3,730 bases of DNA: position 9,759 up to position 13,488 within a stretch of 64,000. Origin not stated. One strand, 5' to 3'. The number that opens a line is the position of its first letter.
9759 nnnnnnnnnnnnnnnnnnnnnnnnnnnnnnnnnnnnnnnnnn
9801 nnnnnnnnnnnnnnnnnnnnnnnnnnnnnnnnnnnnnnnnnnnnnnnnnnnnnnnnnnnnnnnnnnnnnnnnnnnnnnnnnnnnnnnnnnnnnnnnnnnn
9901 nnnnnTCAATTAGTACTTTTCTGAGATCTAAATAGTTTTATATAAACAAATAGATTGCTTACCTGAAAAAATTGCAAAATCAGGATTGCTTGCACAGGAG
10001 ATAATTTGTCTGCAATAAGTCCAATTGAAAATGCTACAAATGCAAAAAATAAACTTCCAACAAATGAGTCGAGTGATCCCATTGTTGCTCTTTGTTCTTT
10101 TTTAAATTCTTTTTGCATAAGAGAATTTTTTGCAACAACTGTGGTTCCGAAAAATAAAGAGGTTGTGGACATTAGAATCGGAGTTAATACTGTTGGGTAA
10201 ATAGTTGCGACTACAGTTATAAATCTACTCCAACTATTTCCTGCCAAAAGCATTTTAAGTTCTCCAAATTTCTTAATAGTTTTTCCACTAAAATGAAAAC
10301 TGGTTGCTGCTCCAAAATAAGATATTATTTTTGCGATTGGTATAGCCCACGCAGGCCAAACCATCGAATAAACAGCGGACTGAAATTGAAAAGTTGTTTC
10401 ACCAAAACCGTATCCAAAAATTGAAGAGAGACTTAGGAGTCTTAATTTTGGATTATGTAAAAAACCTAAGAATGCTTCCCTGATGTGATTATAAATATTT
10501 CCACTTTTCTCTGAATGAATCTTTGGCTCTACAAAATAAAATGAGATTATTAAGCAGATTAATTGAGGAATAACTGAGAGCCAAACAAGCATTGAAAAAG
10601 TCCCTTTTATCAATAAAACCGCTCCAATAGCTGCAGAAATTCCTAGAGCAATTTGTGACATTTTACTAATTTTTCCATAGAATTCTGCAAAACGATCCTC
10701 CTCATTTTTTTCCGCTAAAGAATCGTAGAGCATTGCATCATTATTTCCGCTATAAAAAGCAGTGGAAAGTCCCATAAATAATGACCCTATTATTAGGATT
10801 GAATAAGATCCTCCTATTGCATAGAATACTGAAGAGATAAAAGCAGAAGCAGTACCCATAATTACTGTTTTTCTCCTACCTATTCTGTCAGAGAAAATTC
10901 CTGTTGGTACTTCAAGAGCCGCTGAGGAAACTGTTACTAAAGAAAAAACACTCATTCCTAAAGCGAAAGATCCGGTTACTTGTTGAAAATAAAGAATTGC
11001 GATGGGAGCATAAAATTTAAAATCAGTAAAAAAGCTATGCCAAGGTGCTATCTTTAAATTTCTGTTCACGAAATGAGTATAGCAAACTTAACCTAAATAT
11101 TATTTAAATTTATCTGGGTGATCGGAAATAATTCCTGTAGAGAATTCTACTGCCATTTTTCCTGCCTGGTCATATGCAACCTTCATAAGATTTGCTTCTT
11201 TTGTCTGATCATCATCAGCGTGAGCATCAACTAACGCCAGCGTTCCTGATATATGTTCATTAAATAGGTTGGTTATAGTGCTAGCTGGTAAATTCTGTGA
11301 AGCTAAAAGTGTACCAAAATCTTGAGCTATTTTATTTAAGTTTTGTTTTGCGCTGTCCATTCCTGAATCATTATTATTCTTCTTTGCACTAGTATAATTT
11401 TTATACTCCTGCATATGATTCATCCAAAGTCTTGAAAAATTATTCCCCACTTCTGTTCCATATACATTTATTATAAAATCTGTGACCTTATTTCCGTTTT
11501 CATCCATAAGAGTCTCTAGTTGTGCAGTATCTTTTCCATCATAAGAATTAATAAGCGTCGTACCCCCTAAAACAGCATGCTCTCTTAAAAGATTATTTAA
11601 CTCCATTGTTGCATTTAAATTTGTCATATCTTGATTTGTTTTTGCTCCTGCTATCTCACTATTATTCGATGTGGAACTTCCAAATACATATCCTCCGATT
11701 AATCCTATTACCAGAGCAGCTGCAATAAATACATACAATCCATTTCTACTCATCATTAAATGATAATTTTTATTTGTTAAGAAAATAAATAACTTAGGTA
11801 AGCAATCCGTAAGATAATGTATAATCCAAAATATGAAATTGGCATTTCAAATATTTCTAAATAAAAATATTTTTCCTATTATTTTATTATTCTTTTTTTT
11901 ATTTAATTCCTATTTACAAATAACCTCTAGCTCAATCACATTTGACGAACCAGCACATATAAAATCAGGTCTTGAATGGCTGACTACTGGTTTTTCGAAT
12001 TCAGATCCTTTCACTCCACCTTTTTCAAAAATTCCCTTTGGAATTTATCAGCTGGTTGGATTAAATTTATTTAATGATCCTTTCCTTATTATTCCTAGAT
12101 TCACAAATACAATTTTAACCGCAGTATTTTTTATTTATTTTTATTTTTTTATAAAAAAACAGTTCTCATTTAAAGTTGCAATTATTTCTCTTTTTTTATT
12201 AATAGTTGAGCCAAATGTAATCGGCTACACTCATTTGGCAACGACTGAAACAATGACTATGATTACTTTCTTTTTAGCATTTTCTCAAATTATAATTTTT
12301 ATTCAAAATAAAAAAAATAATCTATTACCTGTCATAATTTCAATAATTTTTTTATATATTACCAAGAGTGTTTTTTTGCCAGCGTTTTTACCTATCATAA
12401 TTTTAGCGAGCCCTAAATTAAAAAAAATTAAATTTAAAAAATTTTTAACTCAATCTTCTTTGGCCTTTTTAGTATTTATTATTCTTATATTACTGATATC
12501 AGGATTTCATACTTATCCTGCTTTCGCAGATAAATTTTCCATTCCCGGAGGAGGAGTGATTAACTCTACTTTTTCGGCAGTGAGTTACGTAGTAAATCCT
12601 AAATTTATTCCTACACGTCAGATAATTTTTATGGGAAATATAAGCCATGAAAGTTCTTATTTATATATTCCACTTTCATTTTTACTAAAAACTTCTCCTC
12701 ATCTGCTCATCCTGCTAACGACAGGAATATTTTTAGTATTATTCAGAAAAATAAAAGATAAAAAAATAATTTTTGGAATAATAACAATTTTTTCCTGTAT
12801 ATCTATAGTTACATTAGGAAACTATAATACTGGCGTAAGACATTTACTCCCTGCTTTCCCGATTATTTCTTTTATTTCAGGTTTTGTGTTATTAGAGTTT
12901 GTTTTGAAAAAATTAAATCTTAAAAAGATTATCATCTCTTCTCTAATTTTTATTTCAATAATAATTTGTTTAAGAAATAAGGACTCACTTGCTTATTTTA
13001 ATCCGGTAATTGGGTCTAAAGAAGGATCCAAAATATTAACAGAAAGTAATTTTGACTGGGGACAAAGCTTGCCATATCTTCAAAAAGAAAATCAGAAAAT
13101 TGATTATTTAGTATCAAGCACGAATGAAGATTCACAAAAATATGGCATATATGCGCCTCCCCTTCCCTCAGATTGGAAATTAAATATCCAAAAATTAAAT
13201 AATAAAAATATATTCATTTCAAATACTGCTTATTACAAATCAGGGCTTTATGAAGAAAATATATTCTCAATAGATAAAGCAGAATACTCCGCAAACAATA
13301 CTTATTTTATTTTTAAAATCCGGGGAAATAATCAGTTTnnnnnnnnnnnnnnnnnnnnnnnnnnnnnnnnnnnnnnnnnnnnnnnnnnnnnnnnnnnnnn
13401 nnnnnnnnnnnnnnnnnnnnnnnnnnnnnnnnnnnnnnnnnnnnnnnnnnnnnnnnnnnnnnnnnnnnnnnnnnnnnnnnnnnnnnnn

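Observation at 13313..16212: Putative membrane flavinylation / electron-transfer module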

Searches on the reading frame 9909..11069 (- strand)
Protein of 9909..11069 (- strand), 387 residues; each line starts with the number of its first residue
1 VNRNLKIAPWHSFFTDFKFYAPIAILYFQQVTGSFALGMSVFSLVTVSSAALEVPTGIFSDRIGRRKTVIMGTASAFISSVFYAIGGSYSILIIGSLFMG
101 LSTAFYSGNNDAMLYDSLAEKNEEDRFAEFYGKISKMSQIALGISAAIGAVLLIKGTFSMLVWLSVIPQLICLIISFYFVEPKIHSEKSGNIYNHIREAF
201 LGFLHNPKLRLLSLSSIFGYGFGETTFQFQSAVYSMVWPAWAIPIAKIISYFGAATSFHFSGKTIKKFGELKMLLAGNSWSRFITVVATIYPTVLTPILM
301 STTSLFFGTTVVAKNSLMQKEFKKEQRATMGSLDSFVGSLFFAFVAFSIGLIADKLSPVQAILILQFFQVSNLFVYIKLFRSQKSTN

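Call 5: search_protein_families(library=pfam, proteins=[window:9909-11069:-], max_evalue=0.01)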
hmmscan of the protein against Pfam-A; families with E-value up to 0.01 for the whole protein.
window:9909-11069:- (387 aa): 2 families
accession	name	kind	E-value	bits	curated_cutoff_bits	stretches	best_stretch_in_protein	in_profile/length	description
PF07690.21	MFS_1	-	1.3e-20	74.1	33.4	1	14-344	9-345/347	Major Facilitator Superfamily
PF16944.10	KCH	-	0.0029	17.8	27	1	128-197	178-245/251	Fungal potassium channel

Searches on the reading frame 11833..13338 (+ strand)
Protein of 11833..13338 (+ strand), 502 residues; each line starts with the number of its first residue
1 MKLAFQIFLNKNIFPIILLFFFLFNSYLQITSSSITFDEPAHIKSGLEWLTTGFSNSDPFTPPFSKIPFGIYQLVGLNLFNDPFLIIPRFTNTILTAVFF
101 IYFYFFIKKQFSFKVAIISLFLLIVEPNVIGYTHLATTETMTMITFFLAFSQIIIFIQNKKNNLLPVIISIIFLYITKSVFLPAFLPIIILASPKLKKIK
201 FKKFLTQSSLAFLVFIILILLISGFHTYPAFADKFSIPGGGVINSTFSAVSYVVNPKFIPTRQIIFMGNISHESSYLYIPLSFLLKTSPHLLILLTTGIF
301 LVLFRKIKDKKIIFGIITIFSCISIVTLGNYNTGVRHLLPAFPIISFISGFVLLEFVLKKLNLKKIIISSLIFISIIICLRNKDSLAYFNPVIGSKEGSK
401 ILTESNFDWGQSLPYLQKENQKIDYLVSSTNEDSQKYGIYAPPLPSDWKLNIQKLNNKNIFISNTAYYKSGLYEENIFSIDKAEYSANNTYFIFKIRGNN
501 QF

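Call 5: search_protein_families(library=pfam, proteins=[window:11833-13338:+], max_evalue=0.01)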
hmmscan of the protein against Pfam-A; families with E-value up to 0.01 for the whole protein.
window:11833-13338:+ (502 aa): 1 family
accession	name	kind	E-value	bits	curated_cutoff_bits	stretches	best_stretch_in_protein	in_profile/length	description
PF13231.12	PMT_2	-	0.0072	17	26.1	1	89-218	25-154/160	Dolichyl-phosphate-mannose-protein mannosyltransferase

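Call 10: search_protein_families(library=ncbifam, proteins=[window:11833-13338:+], max_evalue=1)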
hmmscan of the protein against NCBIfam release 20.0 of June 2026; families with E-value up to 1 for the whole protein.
window:11833-13338:+ (502 aa): 0 families
